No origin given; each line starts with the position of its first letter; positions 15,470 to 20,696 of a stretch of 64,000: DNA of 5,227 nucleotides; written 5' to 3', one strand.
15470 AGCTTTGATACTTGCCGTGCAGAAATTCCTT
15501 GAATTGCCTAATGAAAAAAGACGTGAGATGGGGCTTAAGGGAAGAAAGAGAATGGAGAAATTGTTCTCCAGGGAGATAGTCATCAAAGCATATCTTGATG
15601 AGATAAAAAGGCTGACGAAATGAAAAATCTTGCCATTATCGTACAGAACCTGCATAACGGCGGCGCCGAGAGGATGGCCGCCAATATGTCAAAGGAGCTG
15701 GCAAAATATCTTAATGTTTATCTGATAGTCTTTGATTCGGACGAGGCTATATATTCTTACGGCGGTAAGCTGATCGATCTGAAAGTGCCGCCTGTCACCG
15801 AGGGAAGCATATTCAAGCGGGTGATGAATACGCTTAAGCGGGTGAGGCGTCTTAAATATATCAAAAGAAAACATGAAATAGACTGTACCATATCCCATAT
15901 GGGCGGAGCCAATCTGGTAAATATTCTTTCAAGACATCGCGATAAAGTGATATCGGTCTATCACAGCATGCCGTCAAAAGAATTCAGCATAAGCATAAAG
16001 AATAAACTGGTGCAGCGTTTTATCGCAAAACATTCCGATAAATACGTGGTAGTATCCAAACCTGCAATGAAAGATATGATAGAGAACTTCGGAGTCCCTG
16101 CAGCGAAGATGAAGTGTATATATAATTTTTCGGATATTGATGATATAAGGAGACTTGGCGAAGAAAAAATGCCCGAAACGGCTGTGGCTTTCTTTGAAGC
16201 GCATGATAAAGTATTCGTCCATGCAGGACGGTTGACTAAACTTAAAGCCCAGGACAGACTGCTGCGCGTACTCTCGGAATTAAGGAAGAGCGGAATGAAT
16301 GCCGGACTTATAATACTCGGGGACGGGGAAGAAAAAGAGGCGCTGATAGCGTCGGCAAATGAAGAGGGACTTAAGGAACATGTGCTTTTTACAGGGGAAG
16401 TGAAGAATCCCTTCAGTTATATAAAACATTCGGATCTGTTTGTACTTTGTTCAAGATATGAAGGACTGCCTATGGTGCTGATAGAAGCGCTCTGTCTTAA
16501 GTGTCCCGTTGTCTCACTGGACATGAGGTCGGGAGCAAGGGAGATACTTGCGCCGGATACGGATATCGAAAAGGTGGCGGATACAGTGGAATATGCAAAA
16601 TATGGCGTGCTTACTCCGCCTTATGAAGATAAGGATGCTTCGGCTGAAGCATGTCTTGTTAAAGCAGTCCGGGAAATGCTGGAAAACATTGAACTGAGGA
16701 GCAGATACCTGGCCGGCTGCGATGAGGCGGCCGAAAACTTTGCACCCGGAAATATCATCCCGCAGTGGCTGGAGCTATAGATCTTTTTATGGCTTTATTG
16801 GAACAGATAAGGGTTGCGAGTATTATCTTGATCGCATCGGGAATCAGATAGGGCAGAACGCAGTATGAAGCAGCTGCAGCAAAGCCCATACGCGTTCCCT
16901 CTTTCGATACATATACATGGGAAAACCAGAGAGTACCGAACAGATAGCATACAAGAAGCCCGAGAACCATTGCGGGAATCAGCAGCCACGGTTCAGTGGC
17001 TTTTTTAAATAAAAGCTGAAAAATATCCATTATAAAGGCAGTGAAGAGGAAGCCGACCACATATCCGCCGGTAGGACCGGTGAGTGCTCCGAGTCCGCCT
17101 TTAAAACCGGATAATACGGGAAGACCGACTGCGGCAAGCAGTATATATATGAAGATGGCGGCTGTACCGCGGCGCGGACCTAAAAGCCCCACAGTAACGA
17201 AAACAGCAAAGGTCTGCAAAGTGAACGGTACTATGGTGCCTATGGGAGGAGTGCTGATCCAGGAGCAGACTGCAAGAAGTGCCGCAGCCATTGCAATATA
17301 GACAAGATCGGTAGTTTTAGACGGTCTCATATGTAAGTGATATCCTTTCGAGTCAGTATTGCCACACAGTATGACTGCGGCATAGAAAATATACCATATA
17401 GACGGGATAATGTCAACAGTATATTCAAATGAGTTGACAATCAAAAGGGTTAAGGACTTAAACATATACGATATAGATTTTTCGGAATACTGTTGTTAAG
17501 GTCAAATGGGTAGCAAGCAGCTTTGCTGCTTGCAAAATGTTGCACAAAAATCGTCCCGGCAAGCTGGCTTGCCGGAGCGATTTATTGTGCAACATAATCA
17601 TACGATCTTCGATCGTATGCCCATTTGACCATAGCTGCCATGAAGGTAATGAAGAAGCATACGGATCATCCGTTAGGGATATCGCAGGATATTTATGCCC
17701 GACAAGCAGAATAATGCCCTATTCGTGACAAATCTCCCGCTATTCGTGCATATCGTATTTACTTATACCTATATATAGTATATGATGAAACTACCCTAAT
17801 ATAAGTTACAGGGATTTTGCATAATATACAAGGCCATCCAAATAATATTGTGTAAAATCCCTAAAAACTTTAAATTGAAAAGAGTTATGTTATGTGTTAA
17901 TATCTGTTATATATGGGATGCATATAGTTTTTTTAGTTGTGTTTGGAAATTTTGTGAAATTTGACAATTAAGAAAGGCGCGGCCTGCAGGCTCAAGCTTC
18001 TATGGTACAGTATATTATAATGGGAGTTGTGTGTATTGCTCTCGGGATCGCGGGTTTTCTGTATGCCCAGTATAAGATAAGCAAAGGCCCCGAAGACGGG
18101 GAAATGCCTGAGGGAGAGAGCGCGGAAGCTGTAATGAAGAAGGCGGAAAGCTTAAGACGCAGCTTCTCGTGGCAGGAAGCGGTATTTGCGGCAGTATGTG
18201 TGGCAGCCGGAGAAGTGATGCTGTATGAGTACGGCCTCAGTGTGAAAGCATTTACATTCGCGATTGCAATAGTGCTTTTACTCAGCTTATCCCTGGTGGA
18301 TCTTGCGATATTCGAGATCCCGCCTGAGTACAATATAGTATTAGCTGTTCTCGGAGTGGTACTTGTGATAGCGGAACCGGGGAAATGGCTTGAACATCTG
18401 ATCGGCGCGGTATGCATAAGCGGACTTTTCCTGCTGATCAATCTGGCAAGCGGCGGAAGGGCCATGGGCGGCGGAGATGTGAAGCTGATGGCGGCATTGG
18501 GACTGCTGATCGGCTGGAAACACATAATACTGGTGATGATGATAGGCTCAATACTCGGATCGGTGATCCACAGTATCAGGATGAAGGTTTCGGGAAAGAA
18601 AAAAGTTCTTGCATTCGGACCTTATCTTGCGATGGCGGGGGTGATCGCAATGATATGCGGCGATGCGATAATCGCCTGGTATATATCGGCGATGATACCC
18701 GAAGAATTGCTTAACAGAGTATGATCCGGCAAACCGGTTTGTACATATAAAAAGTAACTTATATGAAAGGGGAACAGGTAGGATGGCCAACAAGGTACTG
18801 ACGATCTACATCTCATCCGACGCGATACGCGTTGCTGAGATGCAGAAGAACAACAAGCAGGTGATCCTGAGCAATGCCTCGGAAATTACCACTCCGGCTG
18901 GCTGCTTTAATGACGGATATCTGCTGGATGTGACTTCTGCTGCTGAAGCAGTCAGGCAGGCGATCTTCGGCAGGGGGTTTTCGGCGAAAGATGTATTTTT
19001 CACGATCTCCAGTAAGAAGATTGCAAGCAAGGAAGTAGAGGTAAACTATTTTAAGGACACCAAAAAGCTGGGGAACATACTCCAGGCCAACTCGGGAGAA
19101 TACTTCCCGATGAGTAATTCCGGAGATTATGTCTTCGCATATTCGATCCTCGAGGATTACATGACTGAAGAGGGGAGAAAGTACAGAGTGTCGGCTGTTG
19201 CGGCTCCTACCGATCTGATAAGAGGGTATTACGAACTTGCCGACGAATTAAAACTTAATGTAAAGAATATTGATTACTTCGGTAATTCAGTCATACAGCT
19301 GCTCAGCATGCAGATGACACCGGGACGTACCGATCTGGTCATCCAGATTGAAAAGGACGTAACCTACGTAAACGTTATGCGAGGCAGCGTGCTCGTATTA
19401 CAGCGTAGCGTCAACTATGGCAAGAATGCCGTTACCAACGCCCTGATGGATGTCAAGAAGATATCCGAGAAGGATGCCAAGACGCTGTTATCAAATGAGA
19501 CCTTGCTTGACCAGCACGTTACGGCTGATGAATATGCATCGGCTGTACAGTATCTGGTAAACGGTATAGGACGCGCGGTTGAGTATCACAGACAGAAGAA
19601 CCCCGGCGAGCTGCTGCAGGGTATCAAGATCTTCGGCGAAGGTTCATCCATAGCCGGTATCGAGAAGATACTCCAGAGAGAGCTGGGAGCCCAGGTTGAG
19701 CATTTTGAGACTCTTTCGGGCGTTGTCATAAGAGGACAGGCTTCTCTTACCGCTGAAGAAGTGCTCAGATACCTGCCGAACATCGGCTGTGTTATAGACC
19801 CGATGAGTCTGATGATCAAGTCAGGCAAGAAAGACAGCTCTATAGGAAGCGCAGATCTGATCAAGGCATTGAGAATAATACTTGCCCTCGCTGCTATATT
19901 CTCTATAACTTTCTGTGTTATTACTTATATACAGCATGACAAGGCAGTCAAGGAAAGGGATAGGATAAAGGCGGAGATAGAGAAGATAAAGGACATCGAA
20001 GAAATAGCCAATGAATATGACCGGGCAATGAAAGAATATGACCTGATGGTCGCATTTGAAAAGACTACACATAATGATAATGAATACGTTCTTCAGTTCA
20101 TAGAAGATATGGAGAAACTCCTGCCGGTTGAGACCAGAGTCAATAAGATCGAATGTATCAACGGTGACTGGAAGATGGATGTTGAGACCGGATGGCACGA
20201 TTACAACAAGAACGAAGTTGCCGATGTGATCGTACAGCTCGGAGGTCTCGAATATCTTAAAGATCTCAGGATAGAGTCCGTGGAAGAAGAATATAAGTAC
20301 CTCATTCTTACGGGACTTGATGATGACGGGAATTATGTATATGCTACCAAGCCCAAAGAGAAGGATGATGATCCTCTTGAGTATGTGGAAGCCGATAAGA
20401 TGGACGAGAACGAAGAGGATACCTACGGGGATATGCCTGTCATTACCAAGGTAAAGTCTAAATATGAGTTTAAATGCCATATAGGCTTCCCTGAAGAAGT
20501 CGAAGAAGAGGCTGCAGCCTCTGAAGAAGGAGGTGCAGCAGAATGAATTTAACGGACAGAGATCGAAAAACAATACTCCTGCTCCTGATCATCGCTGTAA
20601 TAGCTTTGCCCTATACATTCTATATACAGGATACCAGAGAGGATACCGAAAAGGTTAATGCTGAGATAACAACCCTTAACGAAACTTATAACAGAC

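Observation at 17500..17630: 131-bp four-way-junction element in the bioY-pilD intergenic region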

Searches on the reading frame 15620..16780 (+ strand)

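Call 68: search_protein_families(library=pfam, proteins=[window:15620-16780:+])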
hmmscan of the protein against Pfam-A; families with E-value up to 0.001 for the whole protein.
window:15620-16780:+ (386 aa): 5 families
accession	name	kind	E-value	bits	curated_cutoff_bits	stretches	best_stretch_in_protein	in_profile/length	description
PF00534.26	Glycos_transf_1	-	3.1e-29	102.1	26.4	1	195-340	14-147/172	Glycosyl transferases group 1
PF13692.12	Glyco_trans_1_4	-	3.9e-25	89.2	27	1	197-323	2-136/142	Glycosyl transferases group 1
PF13439.12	Glyco_transf_4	-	4.5e-17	63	28.5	1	14-174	2-169/170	Glycosyltransferase Family 4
PF20706.3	GT4-conflict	-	5e-06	26.2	26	1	193-359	194-360/385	Family 4 Glycosyltransferase in conflict systems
PF13579.12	Glyco_trans_4_4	-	0.00041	21.2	29.7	1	14-169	1-157/158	Glycosyl transferase 4-like domain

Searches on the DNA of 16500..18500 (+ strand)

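Call 5: search_rna_families(source=window, start=16500, end=18500, threshold=evalue, max_evalue=10)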
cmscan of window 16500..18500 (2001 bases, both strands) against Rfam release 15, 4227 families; matches with E-value up to 10: 9.
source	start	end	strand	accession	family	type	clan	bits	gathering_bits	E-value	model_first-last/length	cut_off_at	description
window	17804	17869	-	RF00841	mir-384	Gene; miRNA;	-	22.7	72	0.73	1-88/88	no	mir-384 microRNA precursor family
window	17808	17864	+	RF03174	mir-4803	Gene; miRNA;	-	21.2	90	0.77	1-74/74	no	mir-4803 microRNA precursor family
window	17808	17864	-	RF03174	mir-4803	Gene; miRNA;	-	20.3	90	1.3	1-74/74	no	mir-4803 microRNA precursor family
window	17810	17864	+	RF03339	mir-3047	Gene; miRNA;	-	19.2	53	1.8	1-61/61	no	mir-3047 microRNA precursor family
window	16946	17007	+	RF01388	isrD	Gene; sRNA;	-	18.4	37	1.6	1-51/51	no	isrD Hfq binding RNA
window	17804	17871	+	RF03818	MIR7994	Gene; miRNA;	-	17.1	100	7.5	1-90/90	no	MIR7994 microRNA precursor family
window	17778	17829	-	RF04157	MIR9486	Gene; miRNA;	-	15.9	100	9.4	33-88/119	no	MIR9486 microRNA precursor family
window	16514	16574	+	RF02946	cow-rumen-1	Gene; sRNA;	-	15.6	53.4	3.3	1-61/61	no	cow-rumen-1 RNA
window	17487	17598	+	RF00015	U4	Gene; snRNA; splicing;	CL00007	14.4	46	2.7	1-138/138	no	U4 spliceosomal RNA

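Call 37: search_dna_similar(query=window:17500-17630:+, collection=plasmids, mode=distant, max_evalue=0.001)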
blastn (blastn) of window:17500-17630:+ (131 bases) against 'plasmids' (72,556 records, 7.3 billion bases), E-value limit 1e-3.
No match.

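Call 38: search_dna_similar(query=window:17500-17630:+, collection=phages, mode=distant, max_evalue=0.001)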
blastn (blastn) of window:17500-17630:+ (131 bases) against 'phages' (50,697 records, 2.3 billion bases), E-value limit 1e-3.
No match.

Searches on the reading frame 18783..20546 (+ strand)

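Call 68: search_protein_families(library=pfam, proteins=[window:18783-20546:+])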
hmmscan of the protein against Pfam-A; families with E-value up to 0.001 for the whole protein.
window:18783-20546:+ (587 aa): 1 family
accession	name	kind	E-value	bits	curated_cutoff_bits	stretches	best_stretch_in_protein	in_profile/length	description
PF11104.14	PilM_2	-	2.5e-16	60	27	1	8-311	2-308/340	Type IV pilus assembly protein PilM;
